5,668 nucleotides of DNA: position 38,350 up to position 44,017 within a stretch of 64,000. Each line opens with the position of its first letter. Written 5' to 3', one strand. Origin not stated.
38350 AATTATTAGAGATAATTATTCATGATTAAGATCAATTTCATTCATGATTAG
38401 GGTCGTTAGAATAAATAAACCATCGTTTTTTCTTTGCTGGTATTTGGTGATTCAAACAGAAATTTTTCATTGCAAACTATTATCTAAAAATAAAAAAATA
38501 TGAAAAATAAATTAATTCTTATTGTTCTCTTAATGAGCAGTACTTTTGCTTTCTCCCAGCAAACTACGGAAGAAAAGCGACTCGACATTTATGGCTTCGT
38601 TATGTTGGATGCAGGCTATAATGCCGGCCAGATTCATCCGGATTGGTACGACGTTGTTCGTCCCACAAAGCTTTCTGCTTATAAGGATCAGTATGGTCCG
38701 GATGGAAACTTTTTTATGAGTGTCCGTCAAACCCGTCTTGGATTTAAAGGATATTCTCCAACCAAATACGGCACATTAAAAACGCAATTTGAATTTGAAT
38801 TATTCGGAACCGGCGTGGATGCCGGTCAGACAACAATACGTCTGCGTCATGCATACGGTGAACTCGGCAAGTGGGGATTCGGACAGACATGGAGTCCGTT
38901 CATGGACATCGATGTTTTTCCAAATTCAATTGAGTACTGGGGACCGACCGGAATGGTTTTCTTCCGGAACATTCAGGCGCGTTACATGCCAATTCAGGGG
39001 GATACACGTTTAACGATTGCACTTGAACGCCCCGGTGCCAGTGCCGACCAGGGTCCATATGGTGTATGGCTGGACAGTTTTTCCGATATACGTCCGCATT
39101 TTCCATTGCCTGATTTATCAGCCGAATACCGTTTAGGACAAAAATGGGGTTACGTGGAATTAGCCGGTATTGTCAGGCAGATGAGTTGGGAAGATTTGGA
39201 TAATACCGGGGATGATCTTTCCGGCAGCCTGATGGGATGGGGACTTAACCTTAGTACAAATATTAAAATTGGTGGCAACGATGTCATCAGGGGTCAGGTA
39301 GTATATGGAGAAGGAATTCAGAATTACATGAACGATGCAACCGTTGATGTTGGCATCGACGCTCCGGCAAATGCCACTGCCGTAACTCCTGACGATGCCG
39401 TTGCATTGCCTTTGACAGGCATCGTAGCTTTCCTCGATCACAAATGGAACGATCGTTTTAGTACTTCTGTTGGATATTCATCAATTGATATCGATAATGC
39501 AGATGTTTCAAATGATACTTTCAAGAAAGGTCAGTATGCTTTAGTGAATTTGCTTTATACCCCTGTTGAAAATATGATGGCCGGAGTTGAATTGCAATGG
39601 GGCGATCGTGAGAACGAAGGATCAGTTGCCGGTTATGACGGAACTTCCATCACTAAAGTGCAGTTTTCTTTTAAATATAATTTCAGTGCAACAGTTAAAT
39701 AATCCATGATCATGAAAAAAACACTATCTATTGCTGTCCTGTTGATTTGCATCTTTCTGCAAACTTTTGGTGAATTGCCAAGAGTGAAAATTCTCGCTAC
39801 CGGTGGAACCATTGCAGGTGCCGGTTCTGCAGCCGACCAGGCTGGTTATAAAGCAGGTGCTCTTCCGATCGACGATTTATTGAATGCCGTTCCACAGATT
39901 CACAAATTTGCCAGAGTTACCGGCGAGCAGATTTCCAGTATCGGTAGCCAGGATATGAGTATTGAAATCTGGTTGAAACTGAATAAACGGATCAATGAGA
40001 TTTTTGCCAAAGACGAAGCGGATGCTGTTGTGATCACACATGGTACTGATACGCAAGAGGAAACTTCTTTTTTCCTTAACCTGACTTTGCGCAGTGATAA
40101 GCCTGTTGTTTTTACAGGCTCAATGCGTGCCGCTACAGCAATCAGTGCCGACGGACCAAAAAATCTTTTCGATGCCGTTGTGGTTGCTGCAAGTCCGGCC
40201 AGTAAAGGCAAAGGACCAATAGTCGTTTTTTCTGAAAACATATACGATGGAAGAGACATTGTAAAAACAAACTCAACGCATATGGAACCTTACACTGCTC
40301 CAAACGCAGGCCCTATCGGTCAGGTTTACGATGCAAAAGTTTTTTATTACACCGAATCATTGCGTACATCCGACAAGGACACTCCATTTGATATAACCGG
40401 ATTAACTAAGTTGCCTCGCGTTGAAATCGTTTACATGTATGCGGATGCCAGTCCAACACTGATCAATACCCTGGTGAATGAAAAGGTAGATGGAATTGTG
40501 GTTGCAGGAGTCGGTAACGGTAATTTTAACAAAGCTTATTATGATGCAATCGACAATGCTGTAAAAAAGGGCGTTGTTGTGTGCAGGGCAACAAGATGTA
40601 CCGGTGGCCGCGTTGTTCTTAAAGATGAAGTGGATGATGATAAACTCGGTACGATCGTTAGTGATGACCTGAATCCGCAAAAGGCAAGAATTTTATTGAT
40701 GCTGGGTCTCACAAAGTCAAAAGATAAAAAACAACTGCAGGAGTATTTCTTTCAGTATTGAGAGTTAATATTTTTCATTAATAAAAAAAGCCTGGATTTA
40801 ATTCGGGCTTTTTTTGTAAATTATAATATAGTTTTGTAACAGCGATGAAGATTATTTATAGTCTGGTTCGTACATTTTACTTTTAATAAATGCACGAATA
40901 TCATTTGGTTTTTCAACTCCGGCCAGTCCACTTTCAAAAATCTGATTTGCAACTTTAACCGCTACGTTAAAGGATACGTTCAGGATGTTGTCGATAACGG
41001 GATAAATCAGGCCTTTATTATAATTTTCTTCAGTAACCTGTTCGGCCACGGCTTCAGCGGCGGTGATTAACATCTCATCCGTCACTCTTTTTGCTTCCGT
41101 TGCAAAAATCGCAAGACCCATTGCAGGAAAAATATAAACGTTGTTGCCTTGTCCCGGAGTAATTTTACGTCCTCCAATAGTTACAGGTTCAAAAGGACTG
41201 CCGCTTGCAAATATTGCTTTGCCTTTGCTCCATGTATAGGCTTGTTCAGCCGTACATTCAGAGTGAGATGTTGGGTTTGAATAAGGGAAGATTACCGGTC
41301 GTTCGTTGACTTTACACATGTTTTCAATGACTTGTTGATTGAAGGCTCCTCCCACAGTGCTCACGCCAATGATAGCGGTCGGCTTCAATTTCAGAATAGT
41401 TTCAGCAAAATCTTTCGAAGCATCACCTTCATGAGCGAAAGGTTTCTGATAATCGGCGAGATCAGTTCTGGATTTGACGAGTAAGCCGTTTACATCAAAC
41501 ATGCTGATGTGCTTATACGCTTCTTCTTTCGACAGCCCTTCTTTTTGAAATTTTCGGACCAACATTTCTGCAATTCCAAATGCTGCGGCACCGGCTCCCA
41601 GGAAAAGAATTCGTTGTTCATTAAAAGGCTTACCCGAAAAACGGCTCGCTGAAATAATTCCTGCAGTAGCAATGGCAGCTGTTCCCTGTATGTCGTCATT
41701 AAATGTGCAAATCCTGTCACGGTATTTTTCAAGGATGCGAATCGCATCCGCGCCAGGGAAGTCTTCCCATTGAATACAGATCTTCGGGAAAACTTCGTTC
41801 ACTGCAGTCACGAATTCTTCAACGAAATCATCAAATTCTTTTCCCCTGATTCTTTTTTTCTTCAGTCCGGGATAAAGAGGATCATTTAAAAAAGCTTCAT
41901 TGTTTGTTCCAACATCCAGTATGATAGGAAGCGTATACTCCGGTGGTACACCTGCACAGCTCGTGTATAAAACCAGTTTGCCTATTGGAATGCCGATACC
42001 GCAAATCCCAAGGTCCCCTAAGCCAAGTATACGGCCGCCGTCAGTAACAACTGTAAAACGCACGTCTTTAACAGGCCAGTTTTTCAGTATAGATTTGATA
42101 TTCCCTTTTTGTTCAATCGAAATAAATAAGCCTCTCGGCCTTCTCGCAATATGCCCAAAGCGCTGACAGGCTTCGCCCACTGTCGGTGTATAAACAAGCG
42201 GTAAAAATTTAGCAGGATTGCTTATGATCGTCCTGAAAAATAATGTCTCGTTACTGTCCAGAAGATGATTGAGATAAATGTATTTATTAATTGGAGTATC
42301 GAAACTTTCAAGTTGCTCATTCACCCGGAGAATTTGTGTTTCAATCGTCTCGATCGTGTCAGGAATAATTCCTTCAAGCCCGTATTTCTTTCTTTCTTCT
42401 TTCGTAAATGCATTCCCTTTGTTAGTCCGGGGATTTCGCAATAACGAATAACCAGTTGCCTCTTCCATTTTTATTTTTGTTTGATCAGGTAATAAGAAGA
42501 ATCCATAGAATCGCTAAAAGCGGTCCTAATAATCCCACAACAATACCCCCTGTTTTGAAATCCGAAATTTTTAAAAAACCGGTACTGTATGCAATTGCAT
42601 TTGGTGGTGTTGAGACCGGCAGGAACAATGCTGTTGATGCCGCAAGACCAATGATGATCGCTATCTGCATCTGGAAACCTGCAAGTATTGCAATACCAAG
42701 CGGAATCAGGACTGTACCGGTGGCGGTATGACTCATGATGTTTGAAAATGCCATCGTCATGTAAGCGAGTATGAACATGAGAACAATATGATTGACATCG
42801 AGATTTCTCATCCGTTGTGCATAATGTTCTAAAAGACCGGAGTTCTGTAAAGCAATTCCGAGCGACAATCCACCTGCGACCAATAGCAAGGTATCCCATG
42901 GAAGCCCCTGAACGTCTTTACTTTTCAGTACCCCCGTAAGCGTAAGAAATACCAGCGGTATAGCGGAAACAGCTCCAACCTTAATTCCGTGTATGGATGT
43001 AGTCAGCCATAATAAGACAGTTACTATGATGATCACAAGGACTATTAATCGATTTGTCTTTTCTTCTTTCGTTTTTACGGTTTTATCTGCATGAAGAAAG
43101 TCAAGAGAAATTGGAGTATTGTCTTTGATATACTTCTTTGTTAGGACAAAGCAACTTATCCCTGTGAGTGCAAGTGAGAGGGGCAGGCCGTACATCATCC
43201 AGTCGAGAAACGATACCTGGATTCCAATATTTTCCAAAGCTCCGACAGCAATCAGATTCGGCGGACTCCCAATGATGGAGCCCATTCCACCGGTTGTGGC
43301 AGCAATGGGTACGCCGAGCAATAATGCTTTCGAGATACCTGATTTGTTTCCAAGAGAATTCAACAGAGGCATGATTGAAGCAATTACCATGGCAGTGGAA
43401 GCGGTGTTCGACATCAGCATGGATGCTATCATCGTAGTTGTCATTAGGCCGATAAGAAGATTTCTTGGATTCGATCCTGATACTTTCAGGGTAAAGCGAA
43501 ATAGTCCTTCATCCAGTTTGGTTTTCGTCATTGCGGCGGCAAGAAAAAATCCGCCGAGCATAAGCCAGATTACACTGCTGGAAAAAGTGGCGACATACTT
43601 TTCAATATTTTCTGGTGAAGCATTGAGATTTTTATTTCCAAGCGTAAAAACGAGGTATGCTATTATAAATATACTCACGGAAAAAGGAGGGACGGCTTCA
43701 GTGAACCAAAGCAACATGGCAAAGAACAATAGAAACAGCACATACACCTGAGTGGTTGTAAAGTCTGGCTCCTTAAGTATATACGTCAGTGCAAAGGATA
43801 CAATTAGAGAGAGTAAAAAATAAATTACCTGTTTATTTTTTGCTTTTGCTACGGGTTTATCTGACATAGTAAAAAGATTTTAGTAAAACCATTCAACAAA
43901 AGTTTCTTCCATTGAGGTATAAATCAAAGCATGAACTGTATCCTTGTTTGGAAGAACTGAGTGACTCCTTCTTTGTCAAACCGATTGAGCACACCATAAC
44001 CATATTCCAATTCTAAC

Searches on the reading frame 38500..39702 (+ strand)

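Call 34: search_protein_families(library=pfam, proteins=[window:38500-39702:+], max_evalue=0.00001)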
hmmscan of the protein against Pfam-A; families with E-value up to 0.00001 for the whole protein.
window:38500-39702:+ (400 aa): 1 family
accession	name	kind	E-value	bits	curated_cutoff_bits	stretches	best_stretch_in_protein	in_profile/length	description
PF19577.5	DcaP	-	4.4e-24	85.7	27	1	70-378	108-397/410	DcaP outer membrane protein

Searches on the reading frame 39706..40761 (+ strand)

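Call 34: search_protein_families(library=pfam, proteins=[window:39706-40761:+], max_evalue=0.00001)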
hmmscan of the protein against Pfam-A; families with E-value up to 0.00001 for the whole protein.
window:39706-40761:+ (351 aa): 2 families
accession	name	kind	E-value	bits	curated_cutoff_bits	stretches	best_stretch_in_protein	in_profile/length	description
PF00710.25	Asparaginase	-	1.4e-59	201.3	22.5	1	26-218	1-191/193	Asparaginase, N-terminal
PF17763.6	Asparaginase_C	-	1.7e-35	121.9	34.6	1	238-348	1-114/114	Glutaminase/Asparaginase C-terminal domain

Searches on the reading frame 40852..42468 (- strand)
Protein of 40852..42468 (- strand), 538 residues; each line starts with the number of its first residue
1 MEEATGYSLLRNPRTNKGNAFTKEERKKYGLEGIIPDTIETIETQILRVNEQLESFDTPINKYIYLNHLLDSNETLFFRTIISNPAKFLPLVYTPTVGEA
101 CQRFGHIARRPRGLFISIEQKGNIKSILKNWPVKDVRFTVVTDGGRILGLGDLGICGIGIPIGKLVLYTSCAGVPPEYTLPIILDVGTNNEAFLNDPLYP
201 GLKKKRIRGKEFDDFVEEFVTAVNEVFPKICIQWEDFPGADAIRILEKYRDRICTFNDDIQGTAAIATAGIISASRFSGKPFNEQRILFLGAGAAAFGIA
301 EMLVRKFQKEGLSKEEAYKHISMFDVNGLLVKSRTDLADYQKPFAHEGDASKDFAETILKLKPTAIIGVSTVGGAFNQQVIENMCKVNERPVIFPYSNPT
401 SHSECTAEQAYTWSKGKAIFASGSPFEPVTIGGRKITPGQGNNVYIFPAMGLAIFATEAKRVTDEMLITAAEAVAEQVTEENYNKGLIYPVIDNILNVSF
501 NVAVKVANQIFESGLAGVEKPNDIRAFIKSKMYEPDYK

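Call 34: search_protein_families(library=pfam, proteins=[window:40852-42468:-], max_evalue=0.00001)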
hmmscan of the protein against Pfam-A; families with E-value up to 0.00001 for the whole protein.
window:40852-42468:- (538 aa): 2 families
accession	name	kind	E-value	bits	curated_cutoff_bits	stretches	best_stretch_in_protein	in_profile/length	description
PF03949.21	Malic_M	-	8.6e-97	323.9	23.5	1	260-509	1-256/258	Malic enzyme, NAD binding domain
PF00390.24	malic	-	2e-70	236.7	23.1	1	71-250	2-182/182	Malic enzyme, N-terminal domain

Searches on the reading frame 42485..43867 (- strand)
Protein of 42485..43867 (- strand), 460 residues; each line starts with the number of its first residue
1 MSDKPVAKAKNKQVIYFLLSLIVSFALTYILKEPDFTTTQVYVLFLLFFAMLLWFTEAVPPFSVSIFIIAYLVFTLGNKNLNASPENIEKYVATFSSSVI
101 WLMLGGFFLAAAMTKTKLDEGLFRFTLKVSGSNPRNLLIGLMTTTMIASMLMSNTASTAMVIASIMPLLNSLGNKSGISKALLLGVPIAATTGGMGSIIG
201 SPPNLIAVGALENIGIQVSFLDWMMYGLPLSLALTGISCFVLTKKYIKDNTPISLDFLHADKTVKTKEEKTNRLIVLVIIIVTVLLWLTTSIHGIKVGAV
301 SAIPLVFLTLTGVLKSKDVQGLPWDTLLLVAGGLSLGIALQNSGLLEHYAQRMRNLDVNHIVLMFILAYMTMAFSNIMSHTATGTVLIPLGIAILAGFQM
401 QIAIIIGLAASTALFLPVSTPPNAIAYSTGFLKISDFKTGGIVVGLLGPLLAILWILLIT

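Call 35: search_protein_families(library=pfam, proteins=[window:42485-43867:-], max_evalue=0.00001)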
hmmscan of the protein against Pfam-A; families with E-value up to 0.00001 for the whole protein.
window:42485-43867:- (460 aa): 2 families
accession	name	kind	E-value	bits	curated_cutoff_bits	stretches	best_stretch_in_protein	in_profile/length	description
PF00939.25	Na_sulph_symp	-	9.4e-43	147.3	27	1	18-456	7-462/472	Sodium:sulfate symporter transmembrane region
PF03600.22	CitMHS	-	7.2e-41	140.8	31.9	1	51-399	1-322/336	Citrate transporter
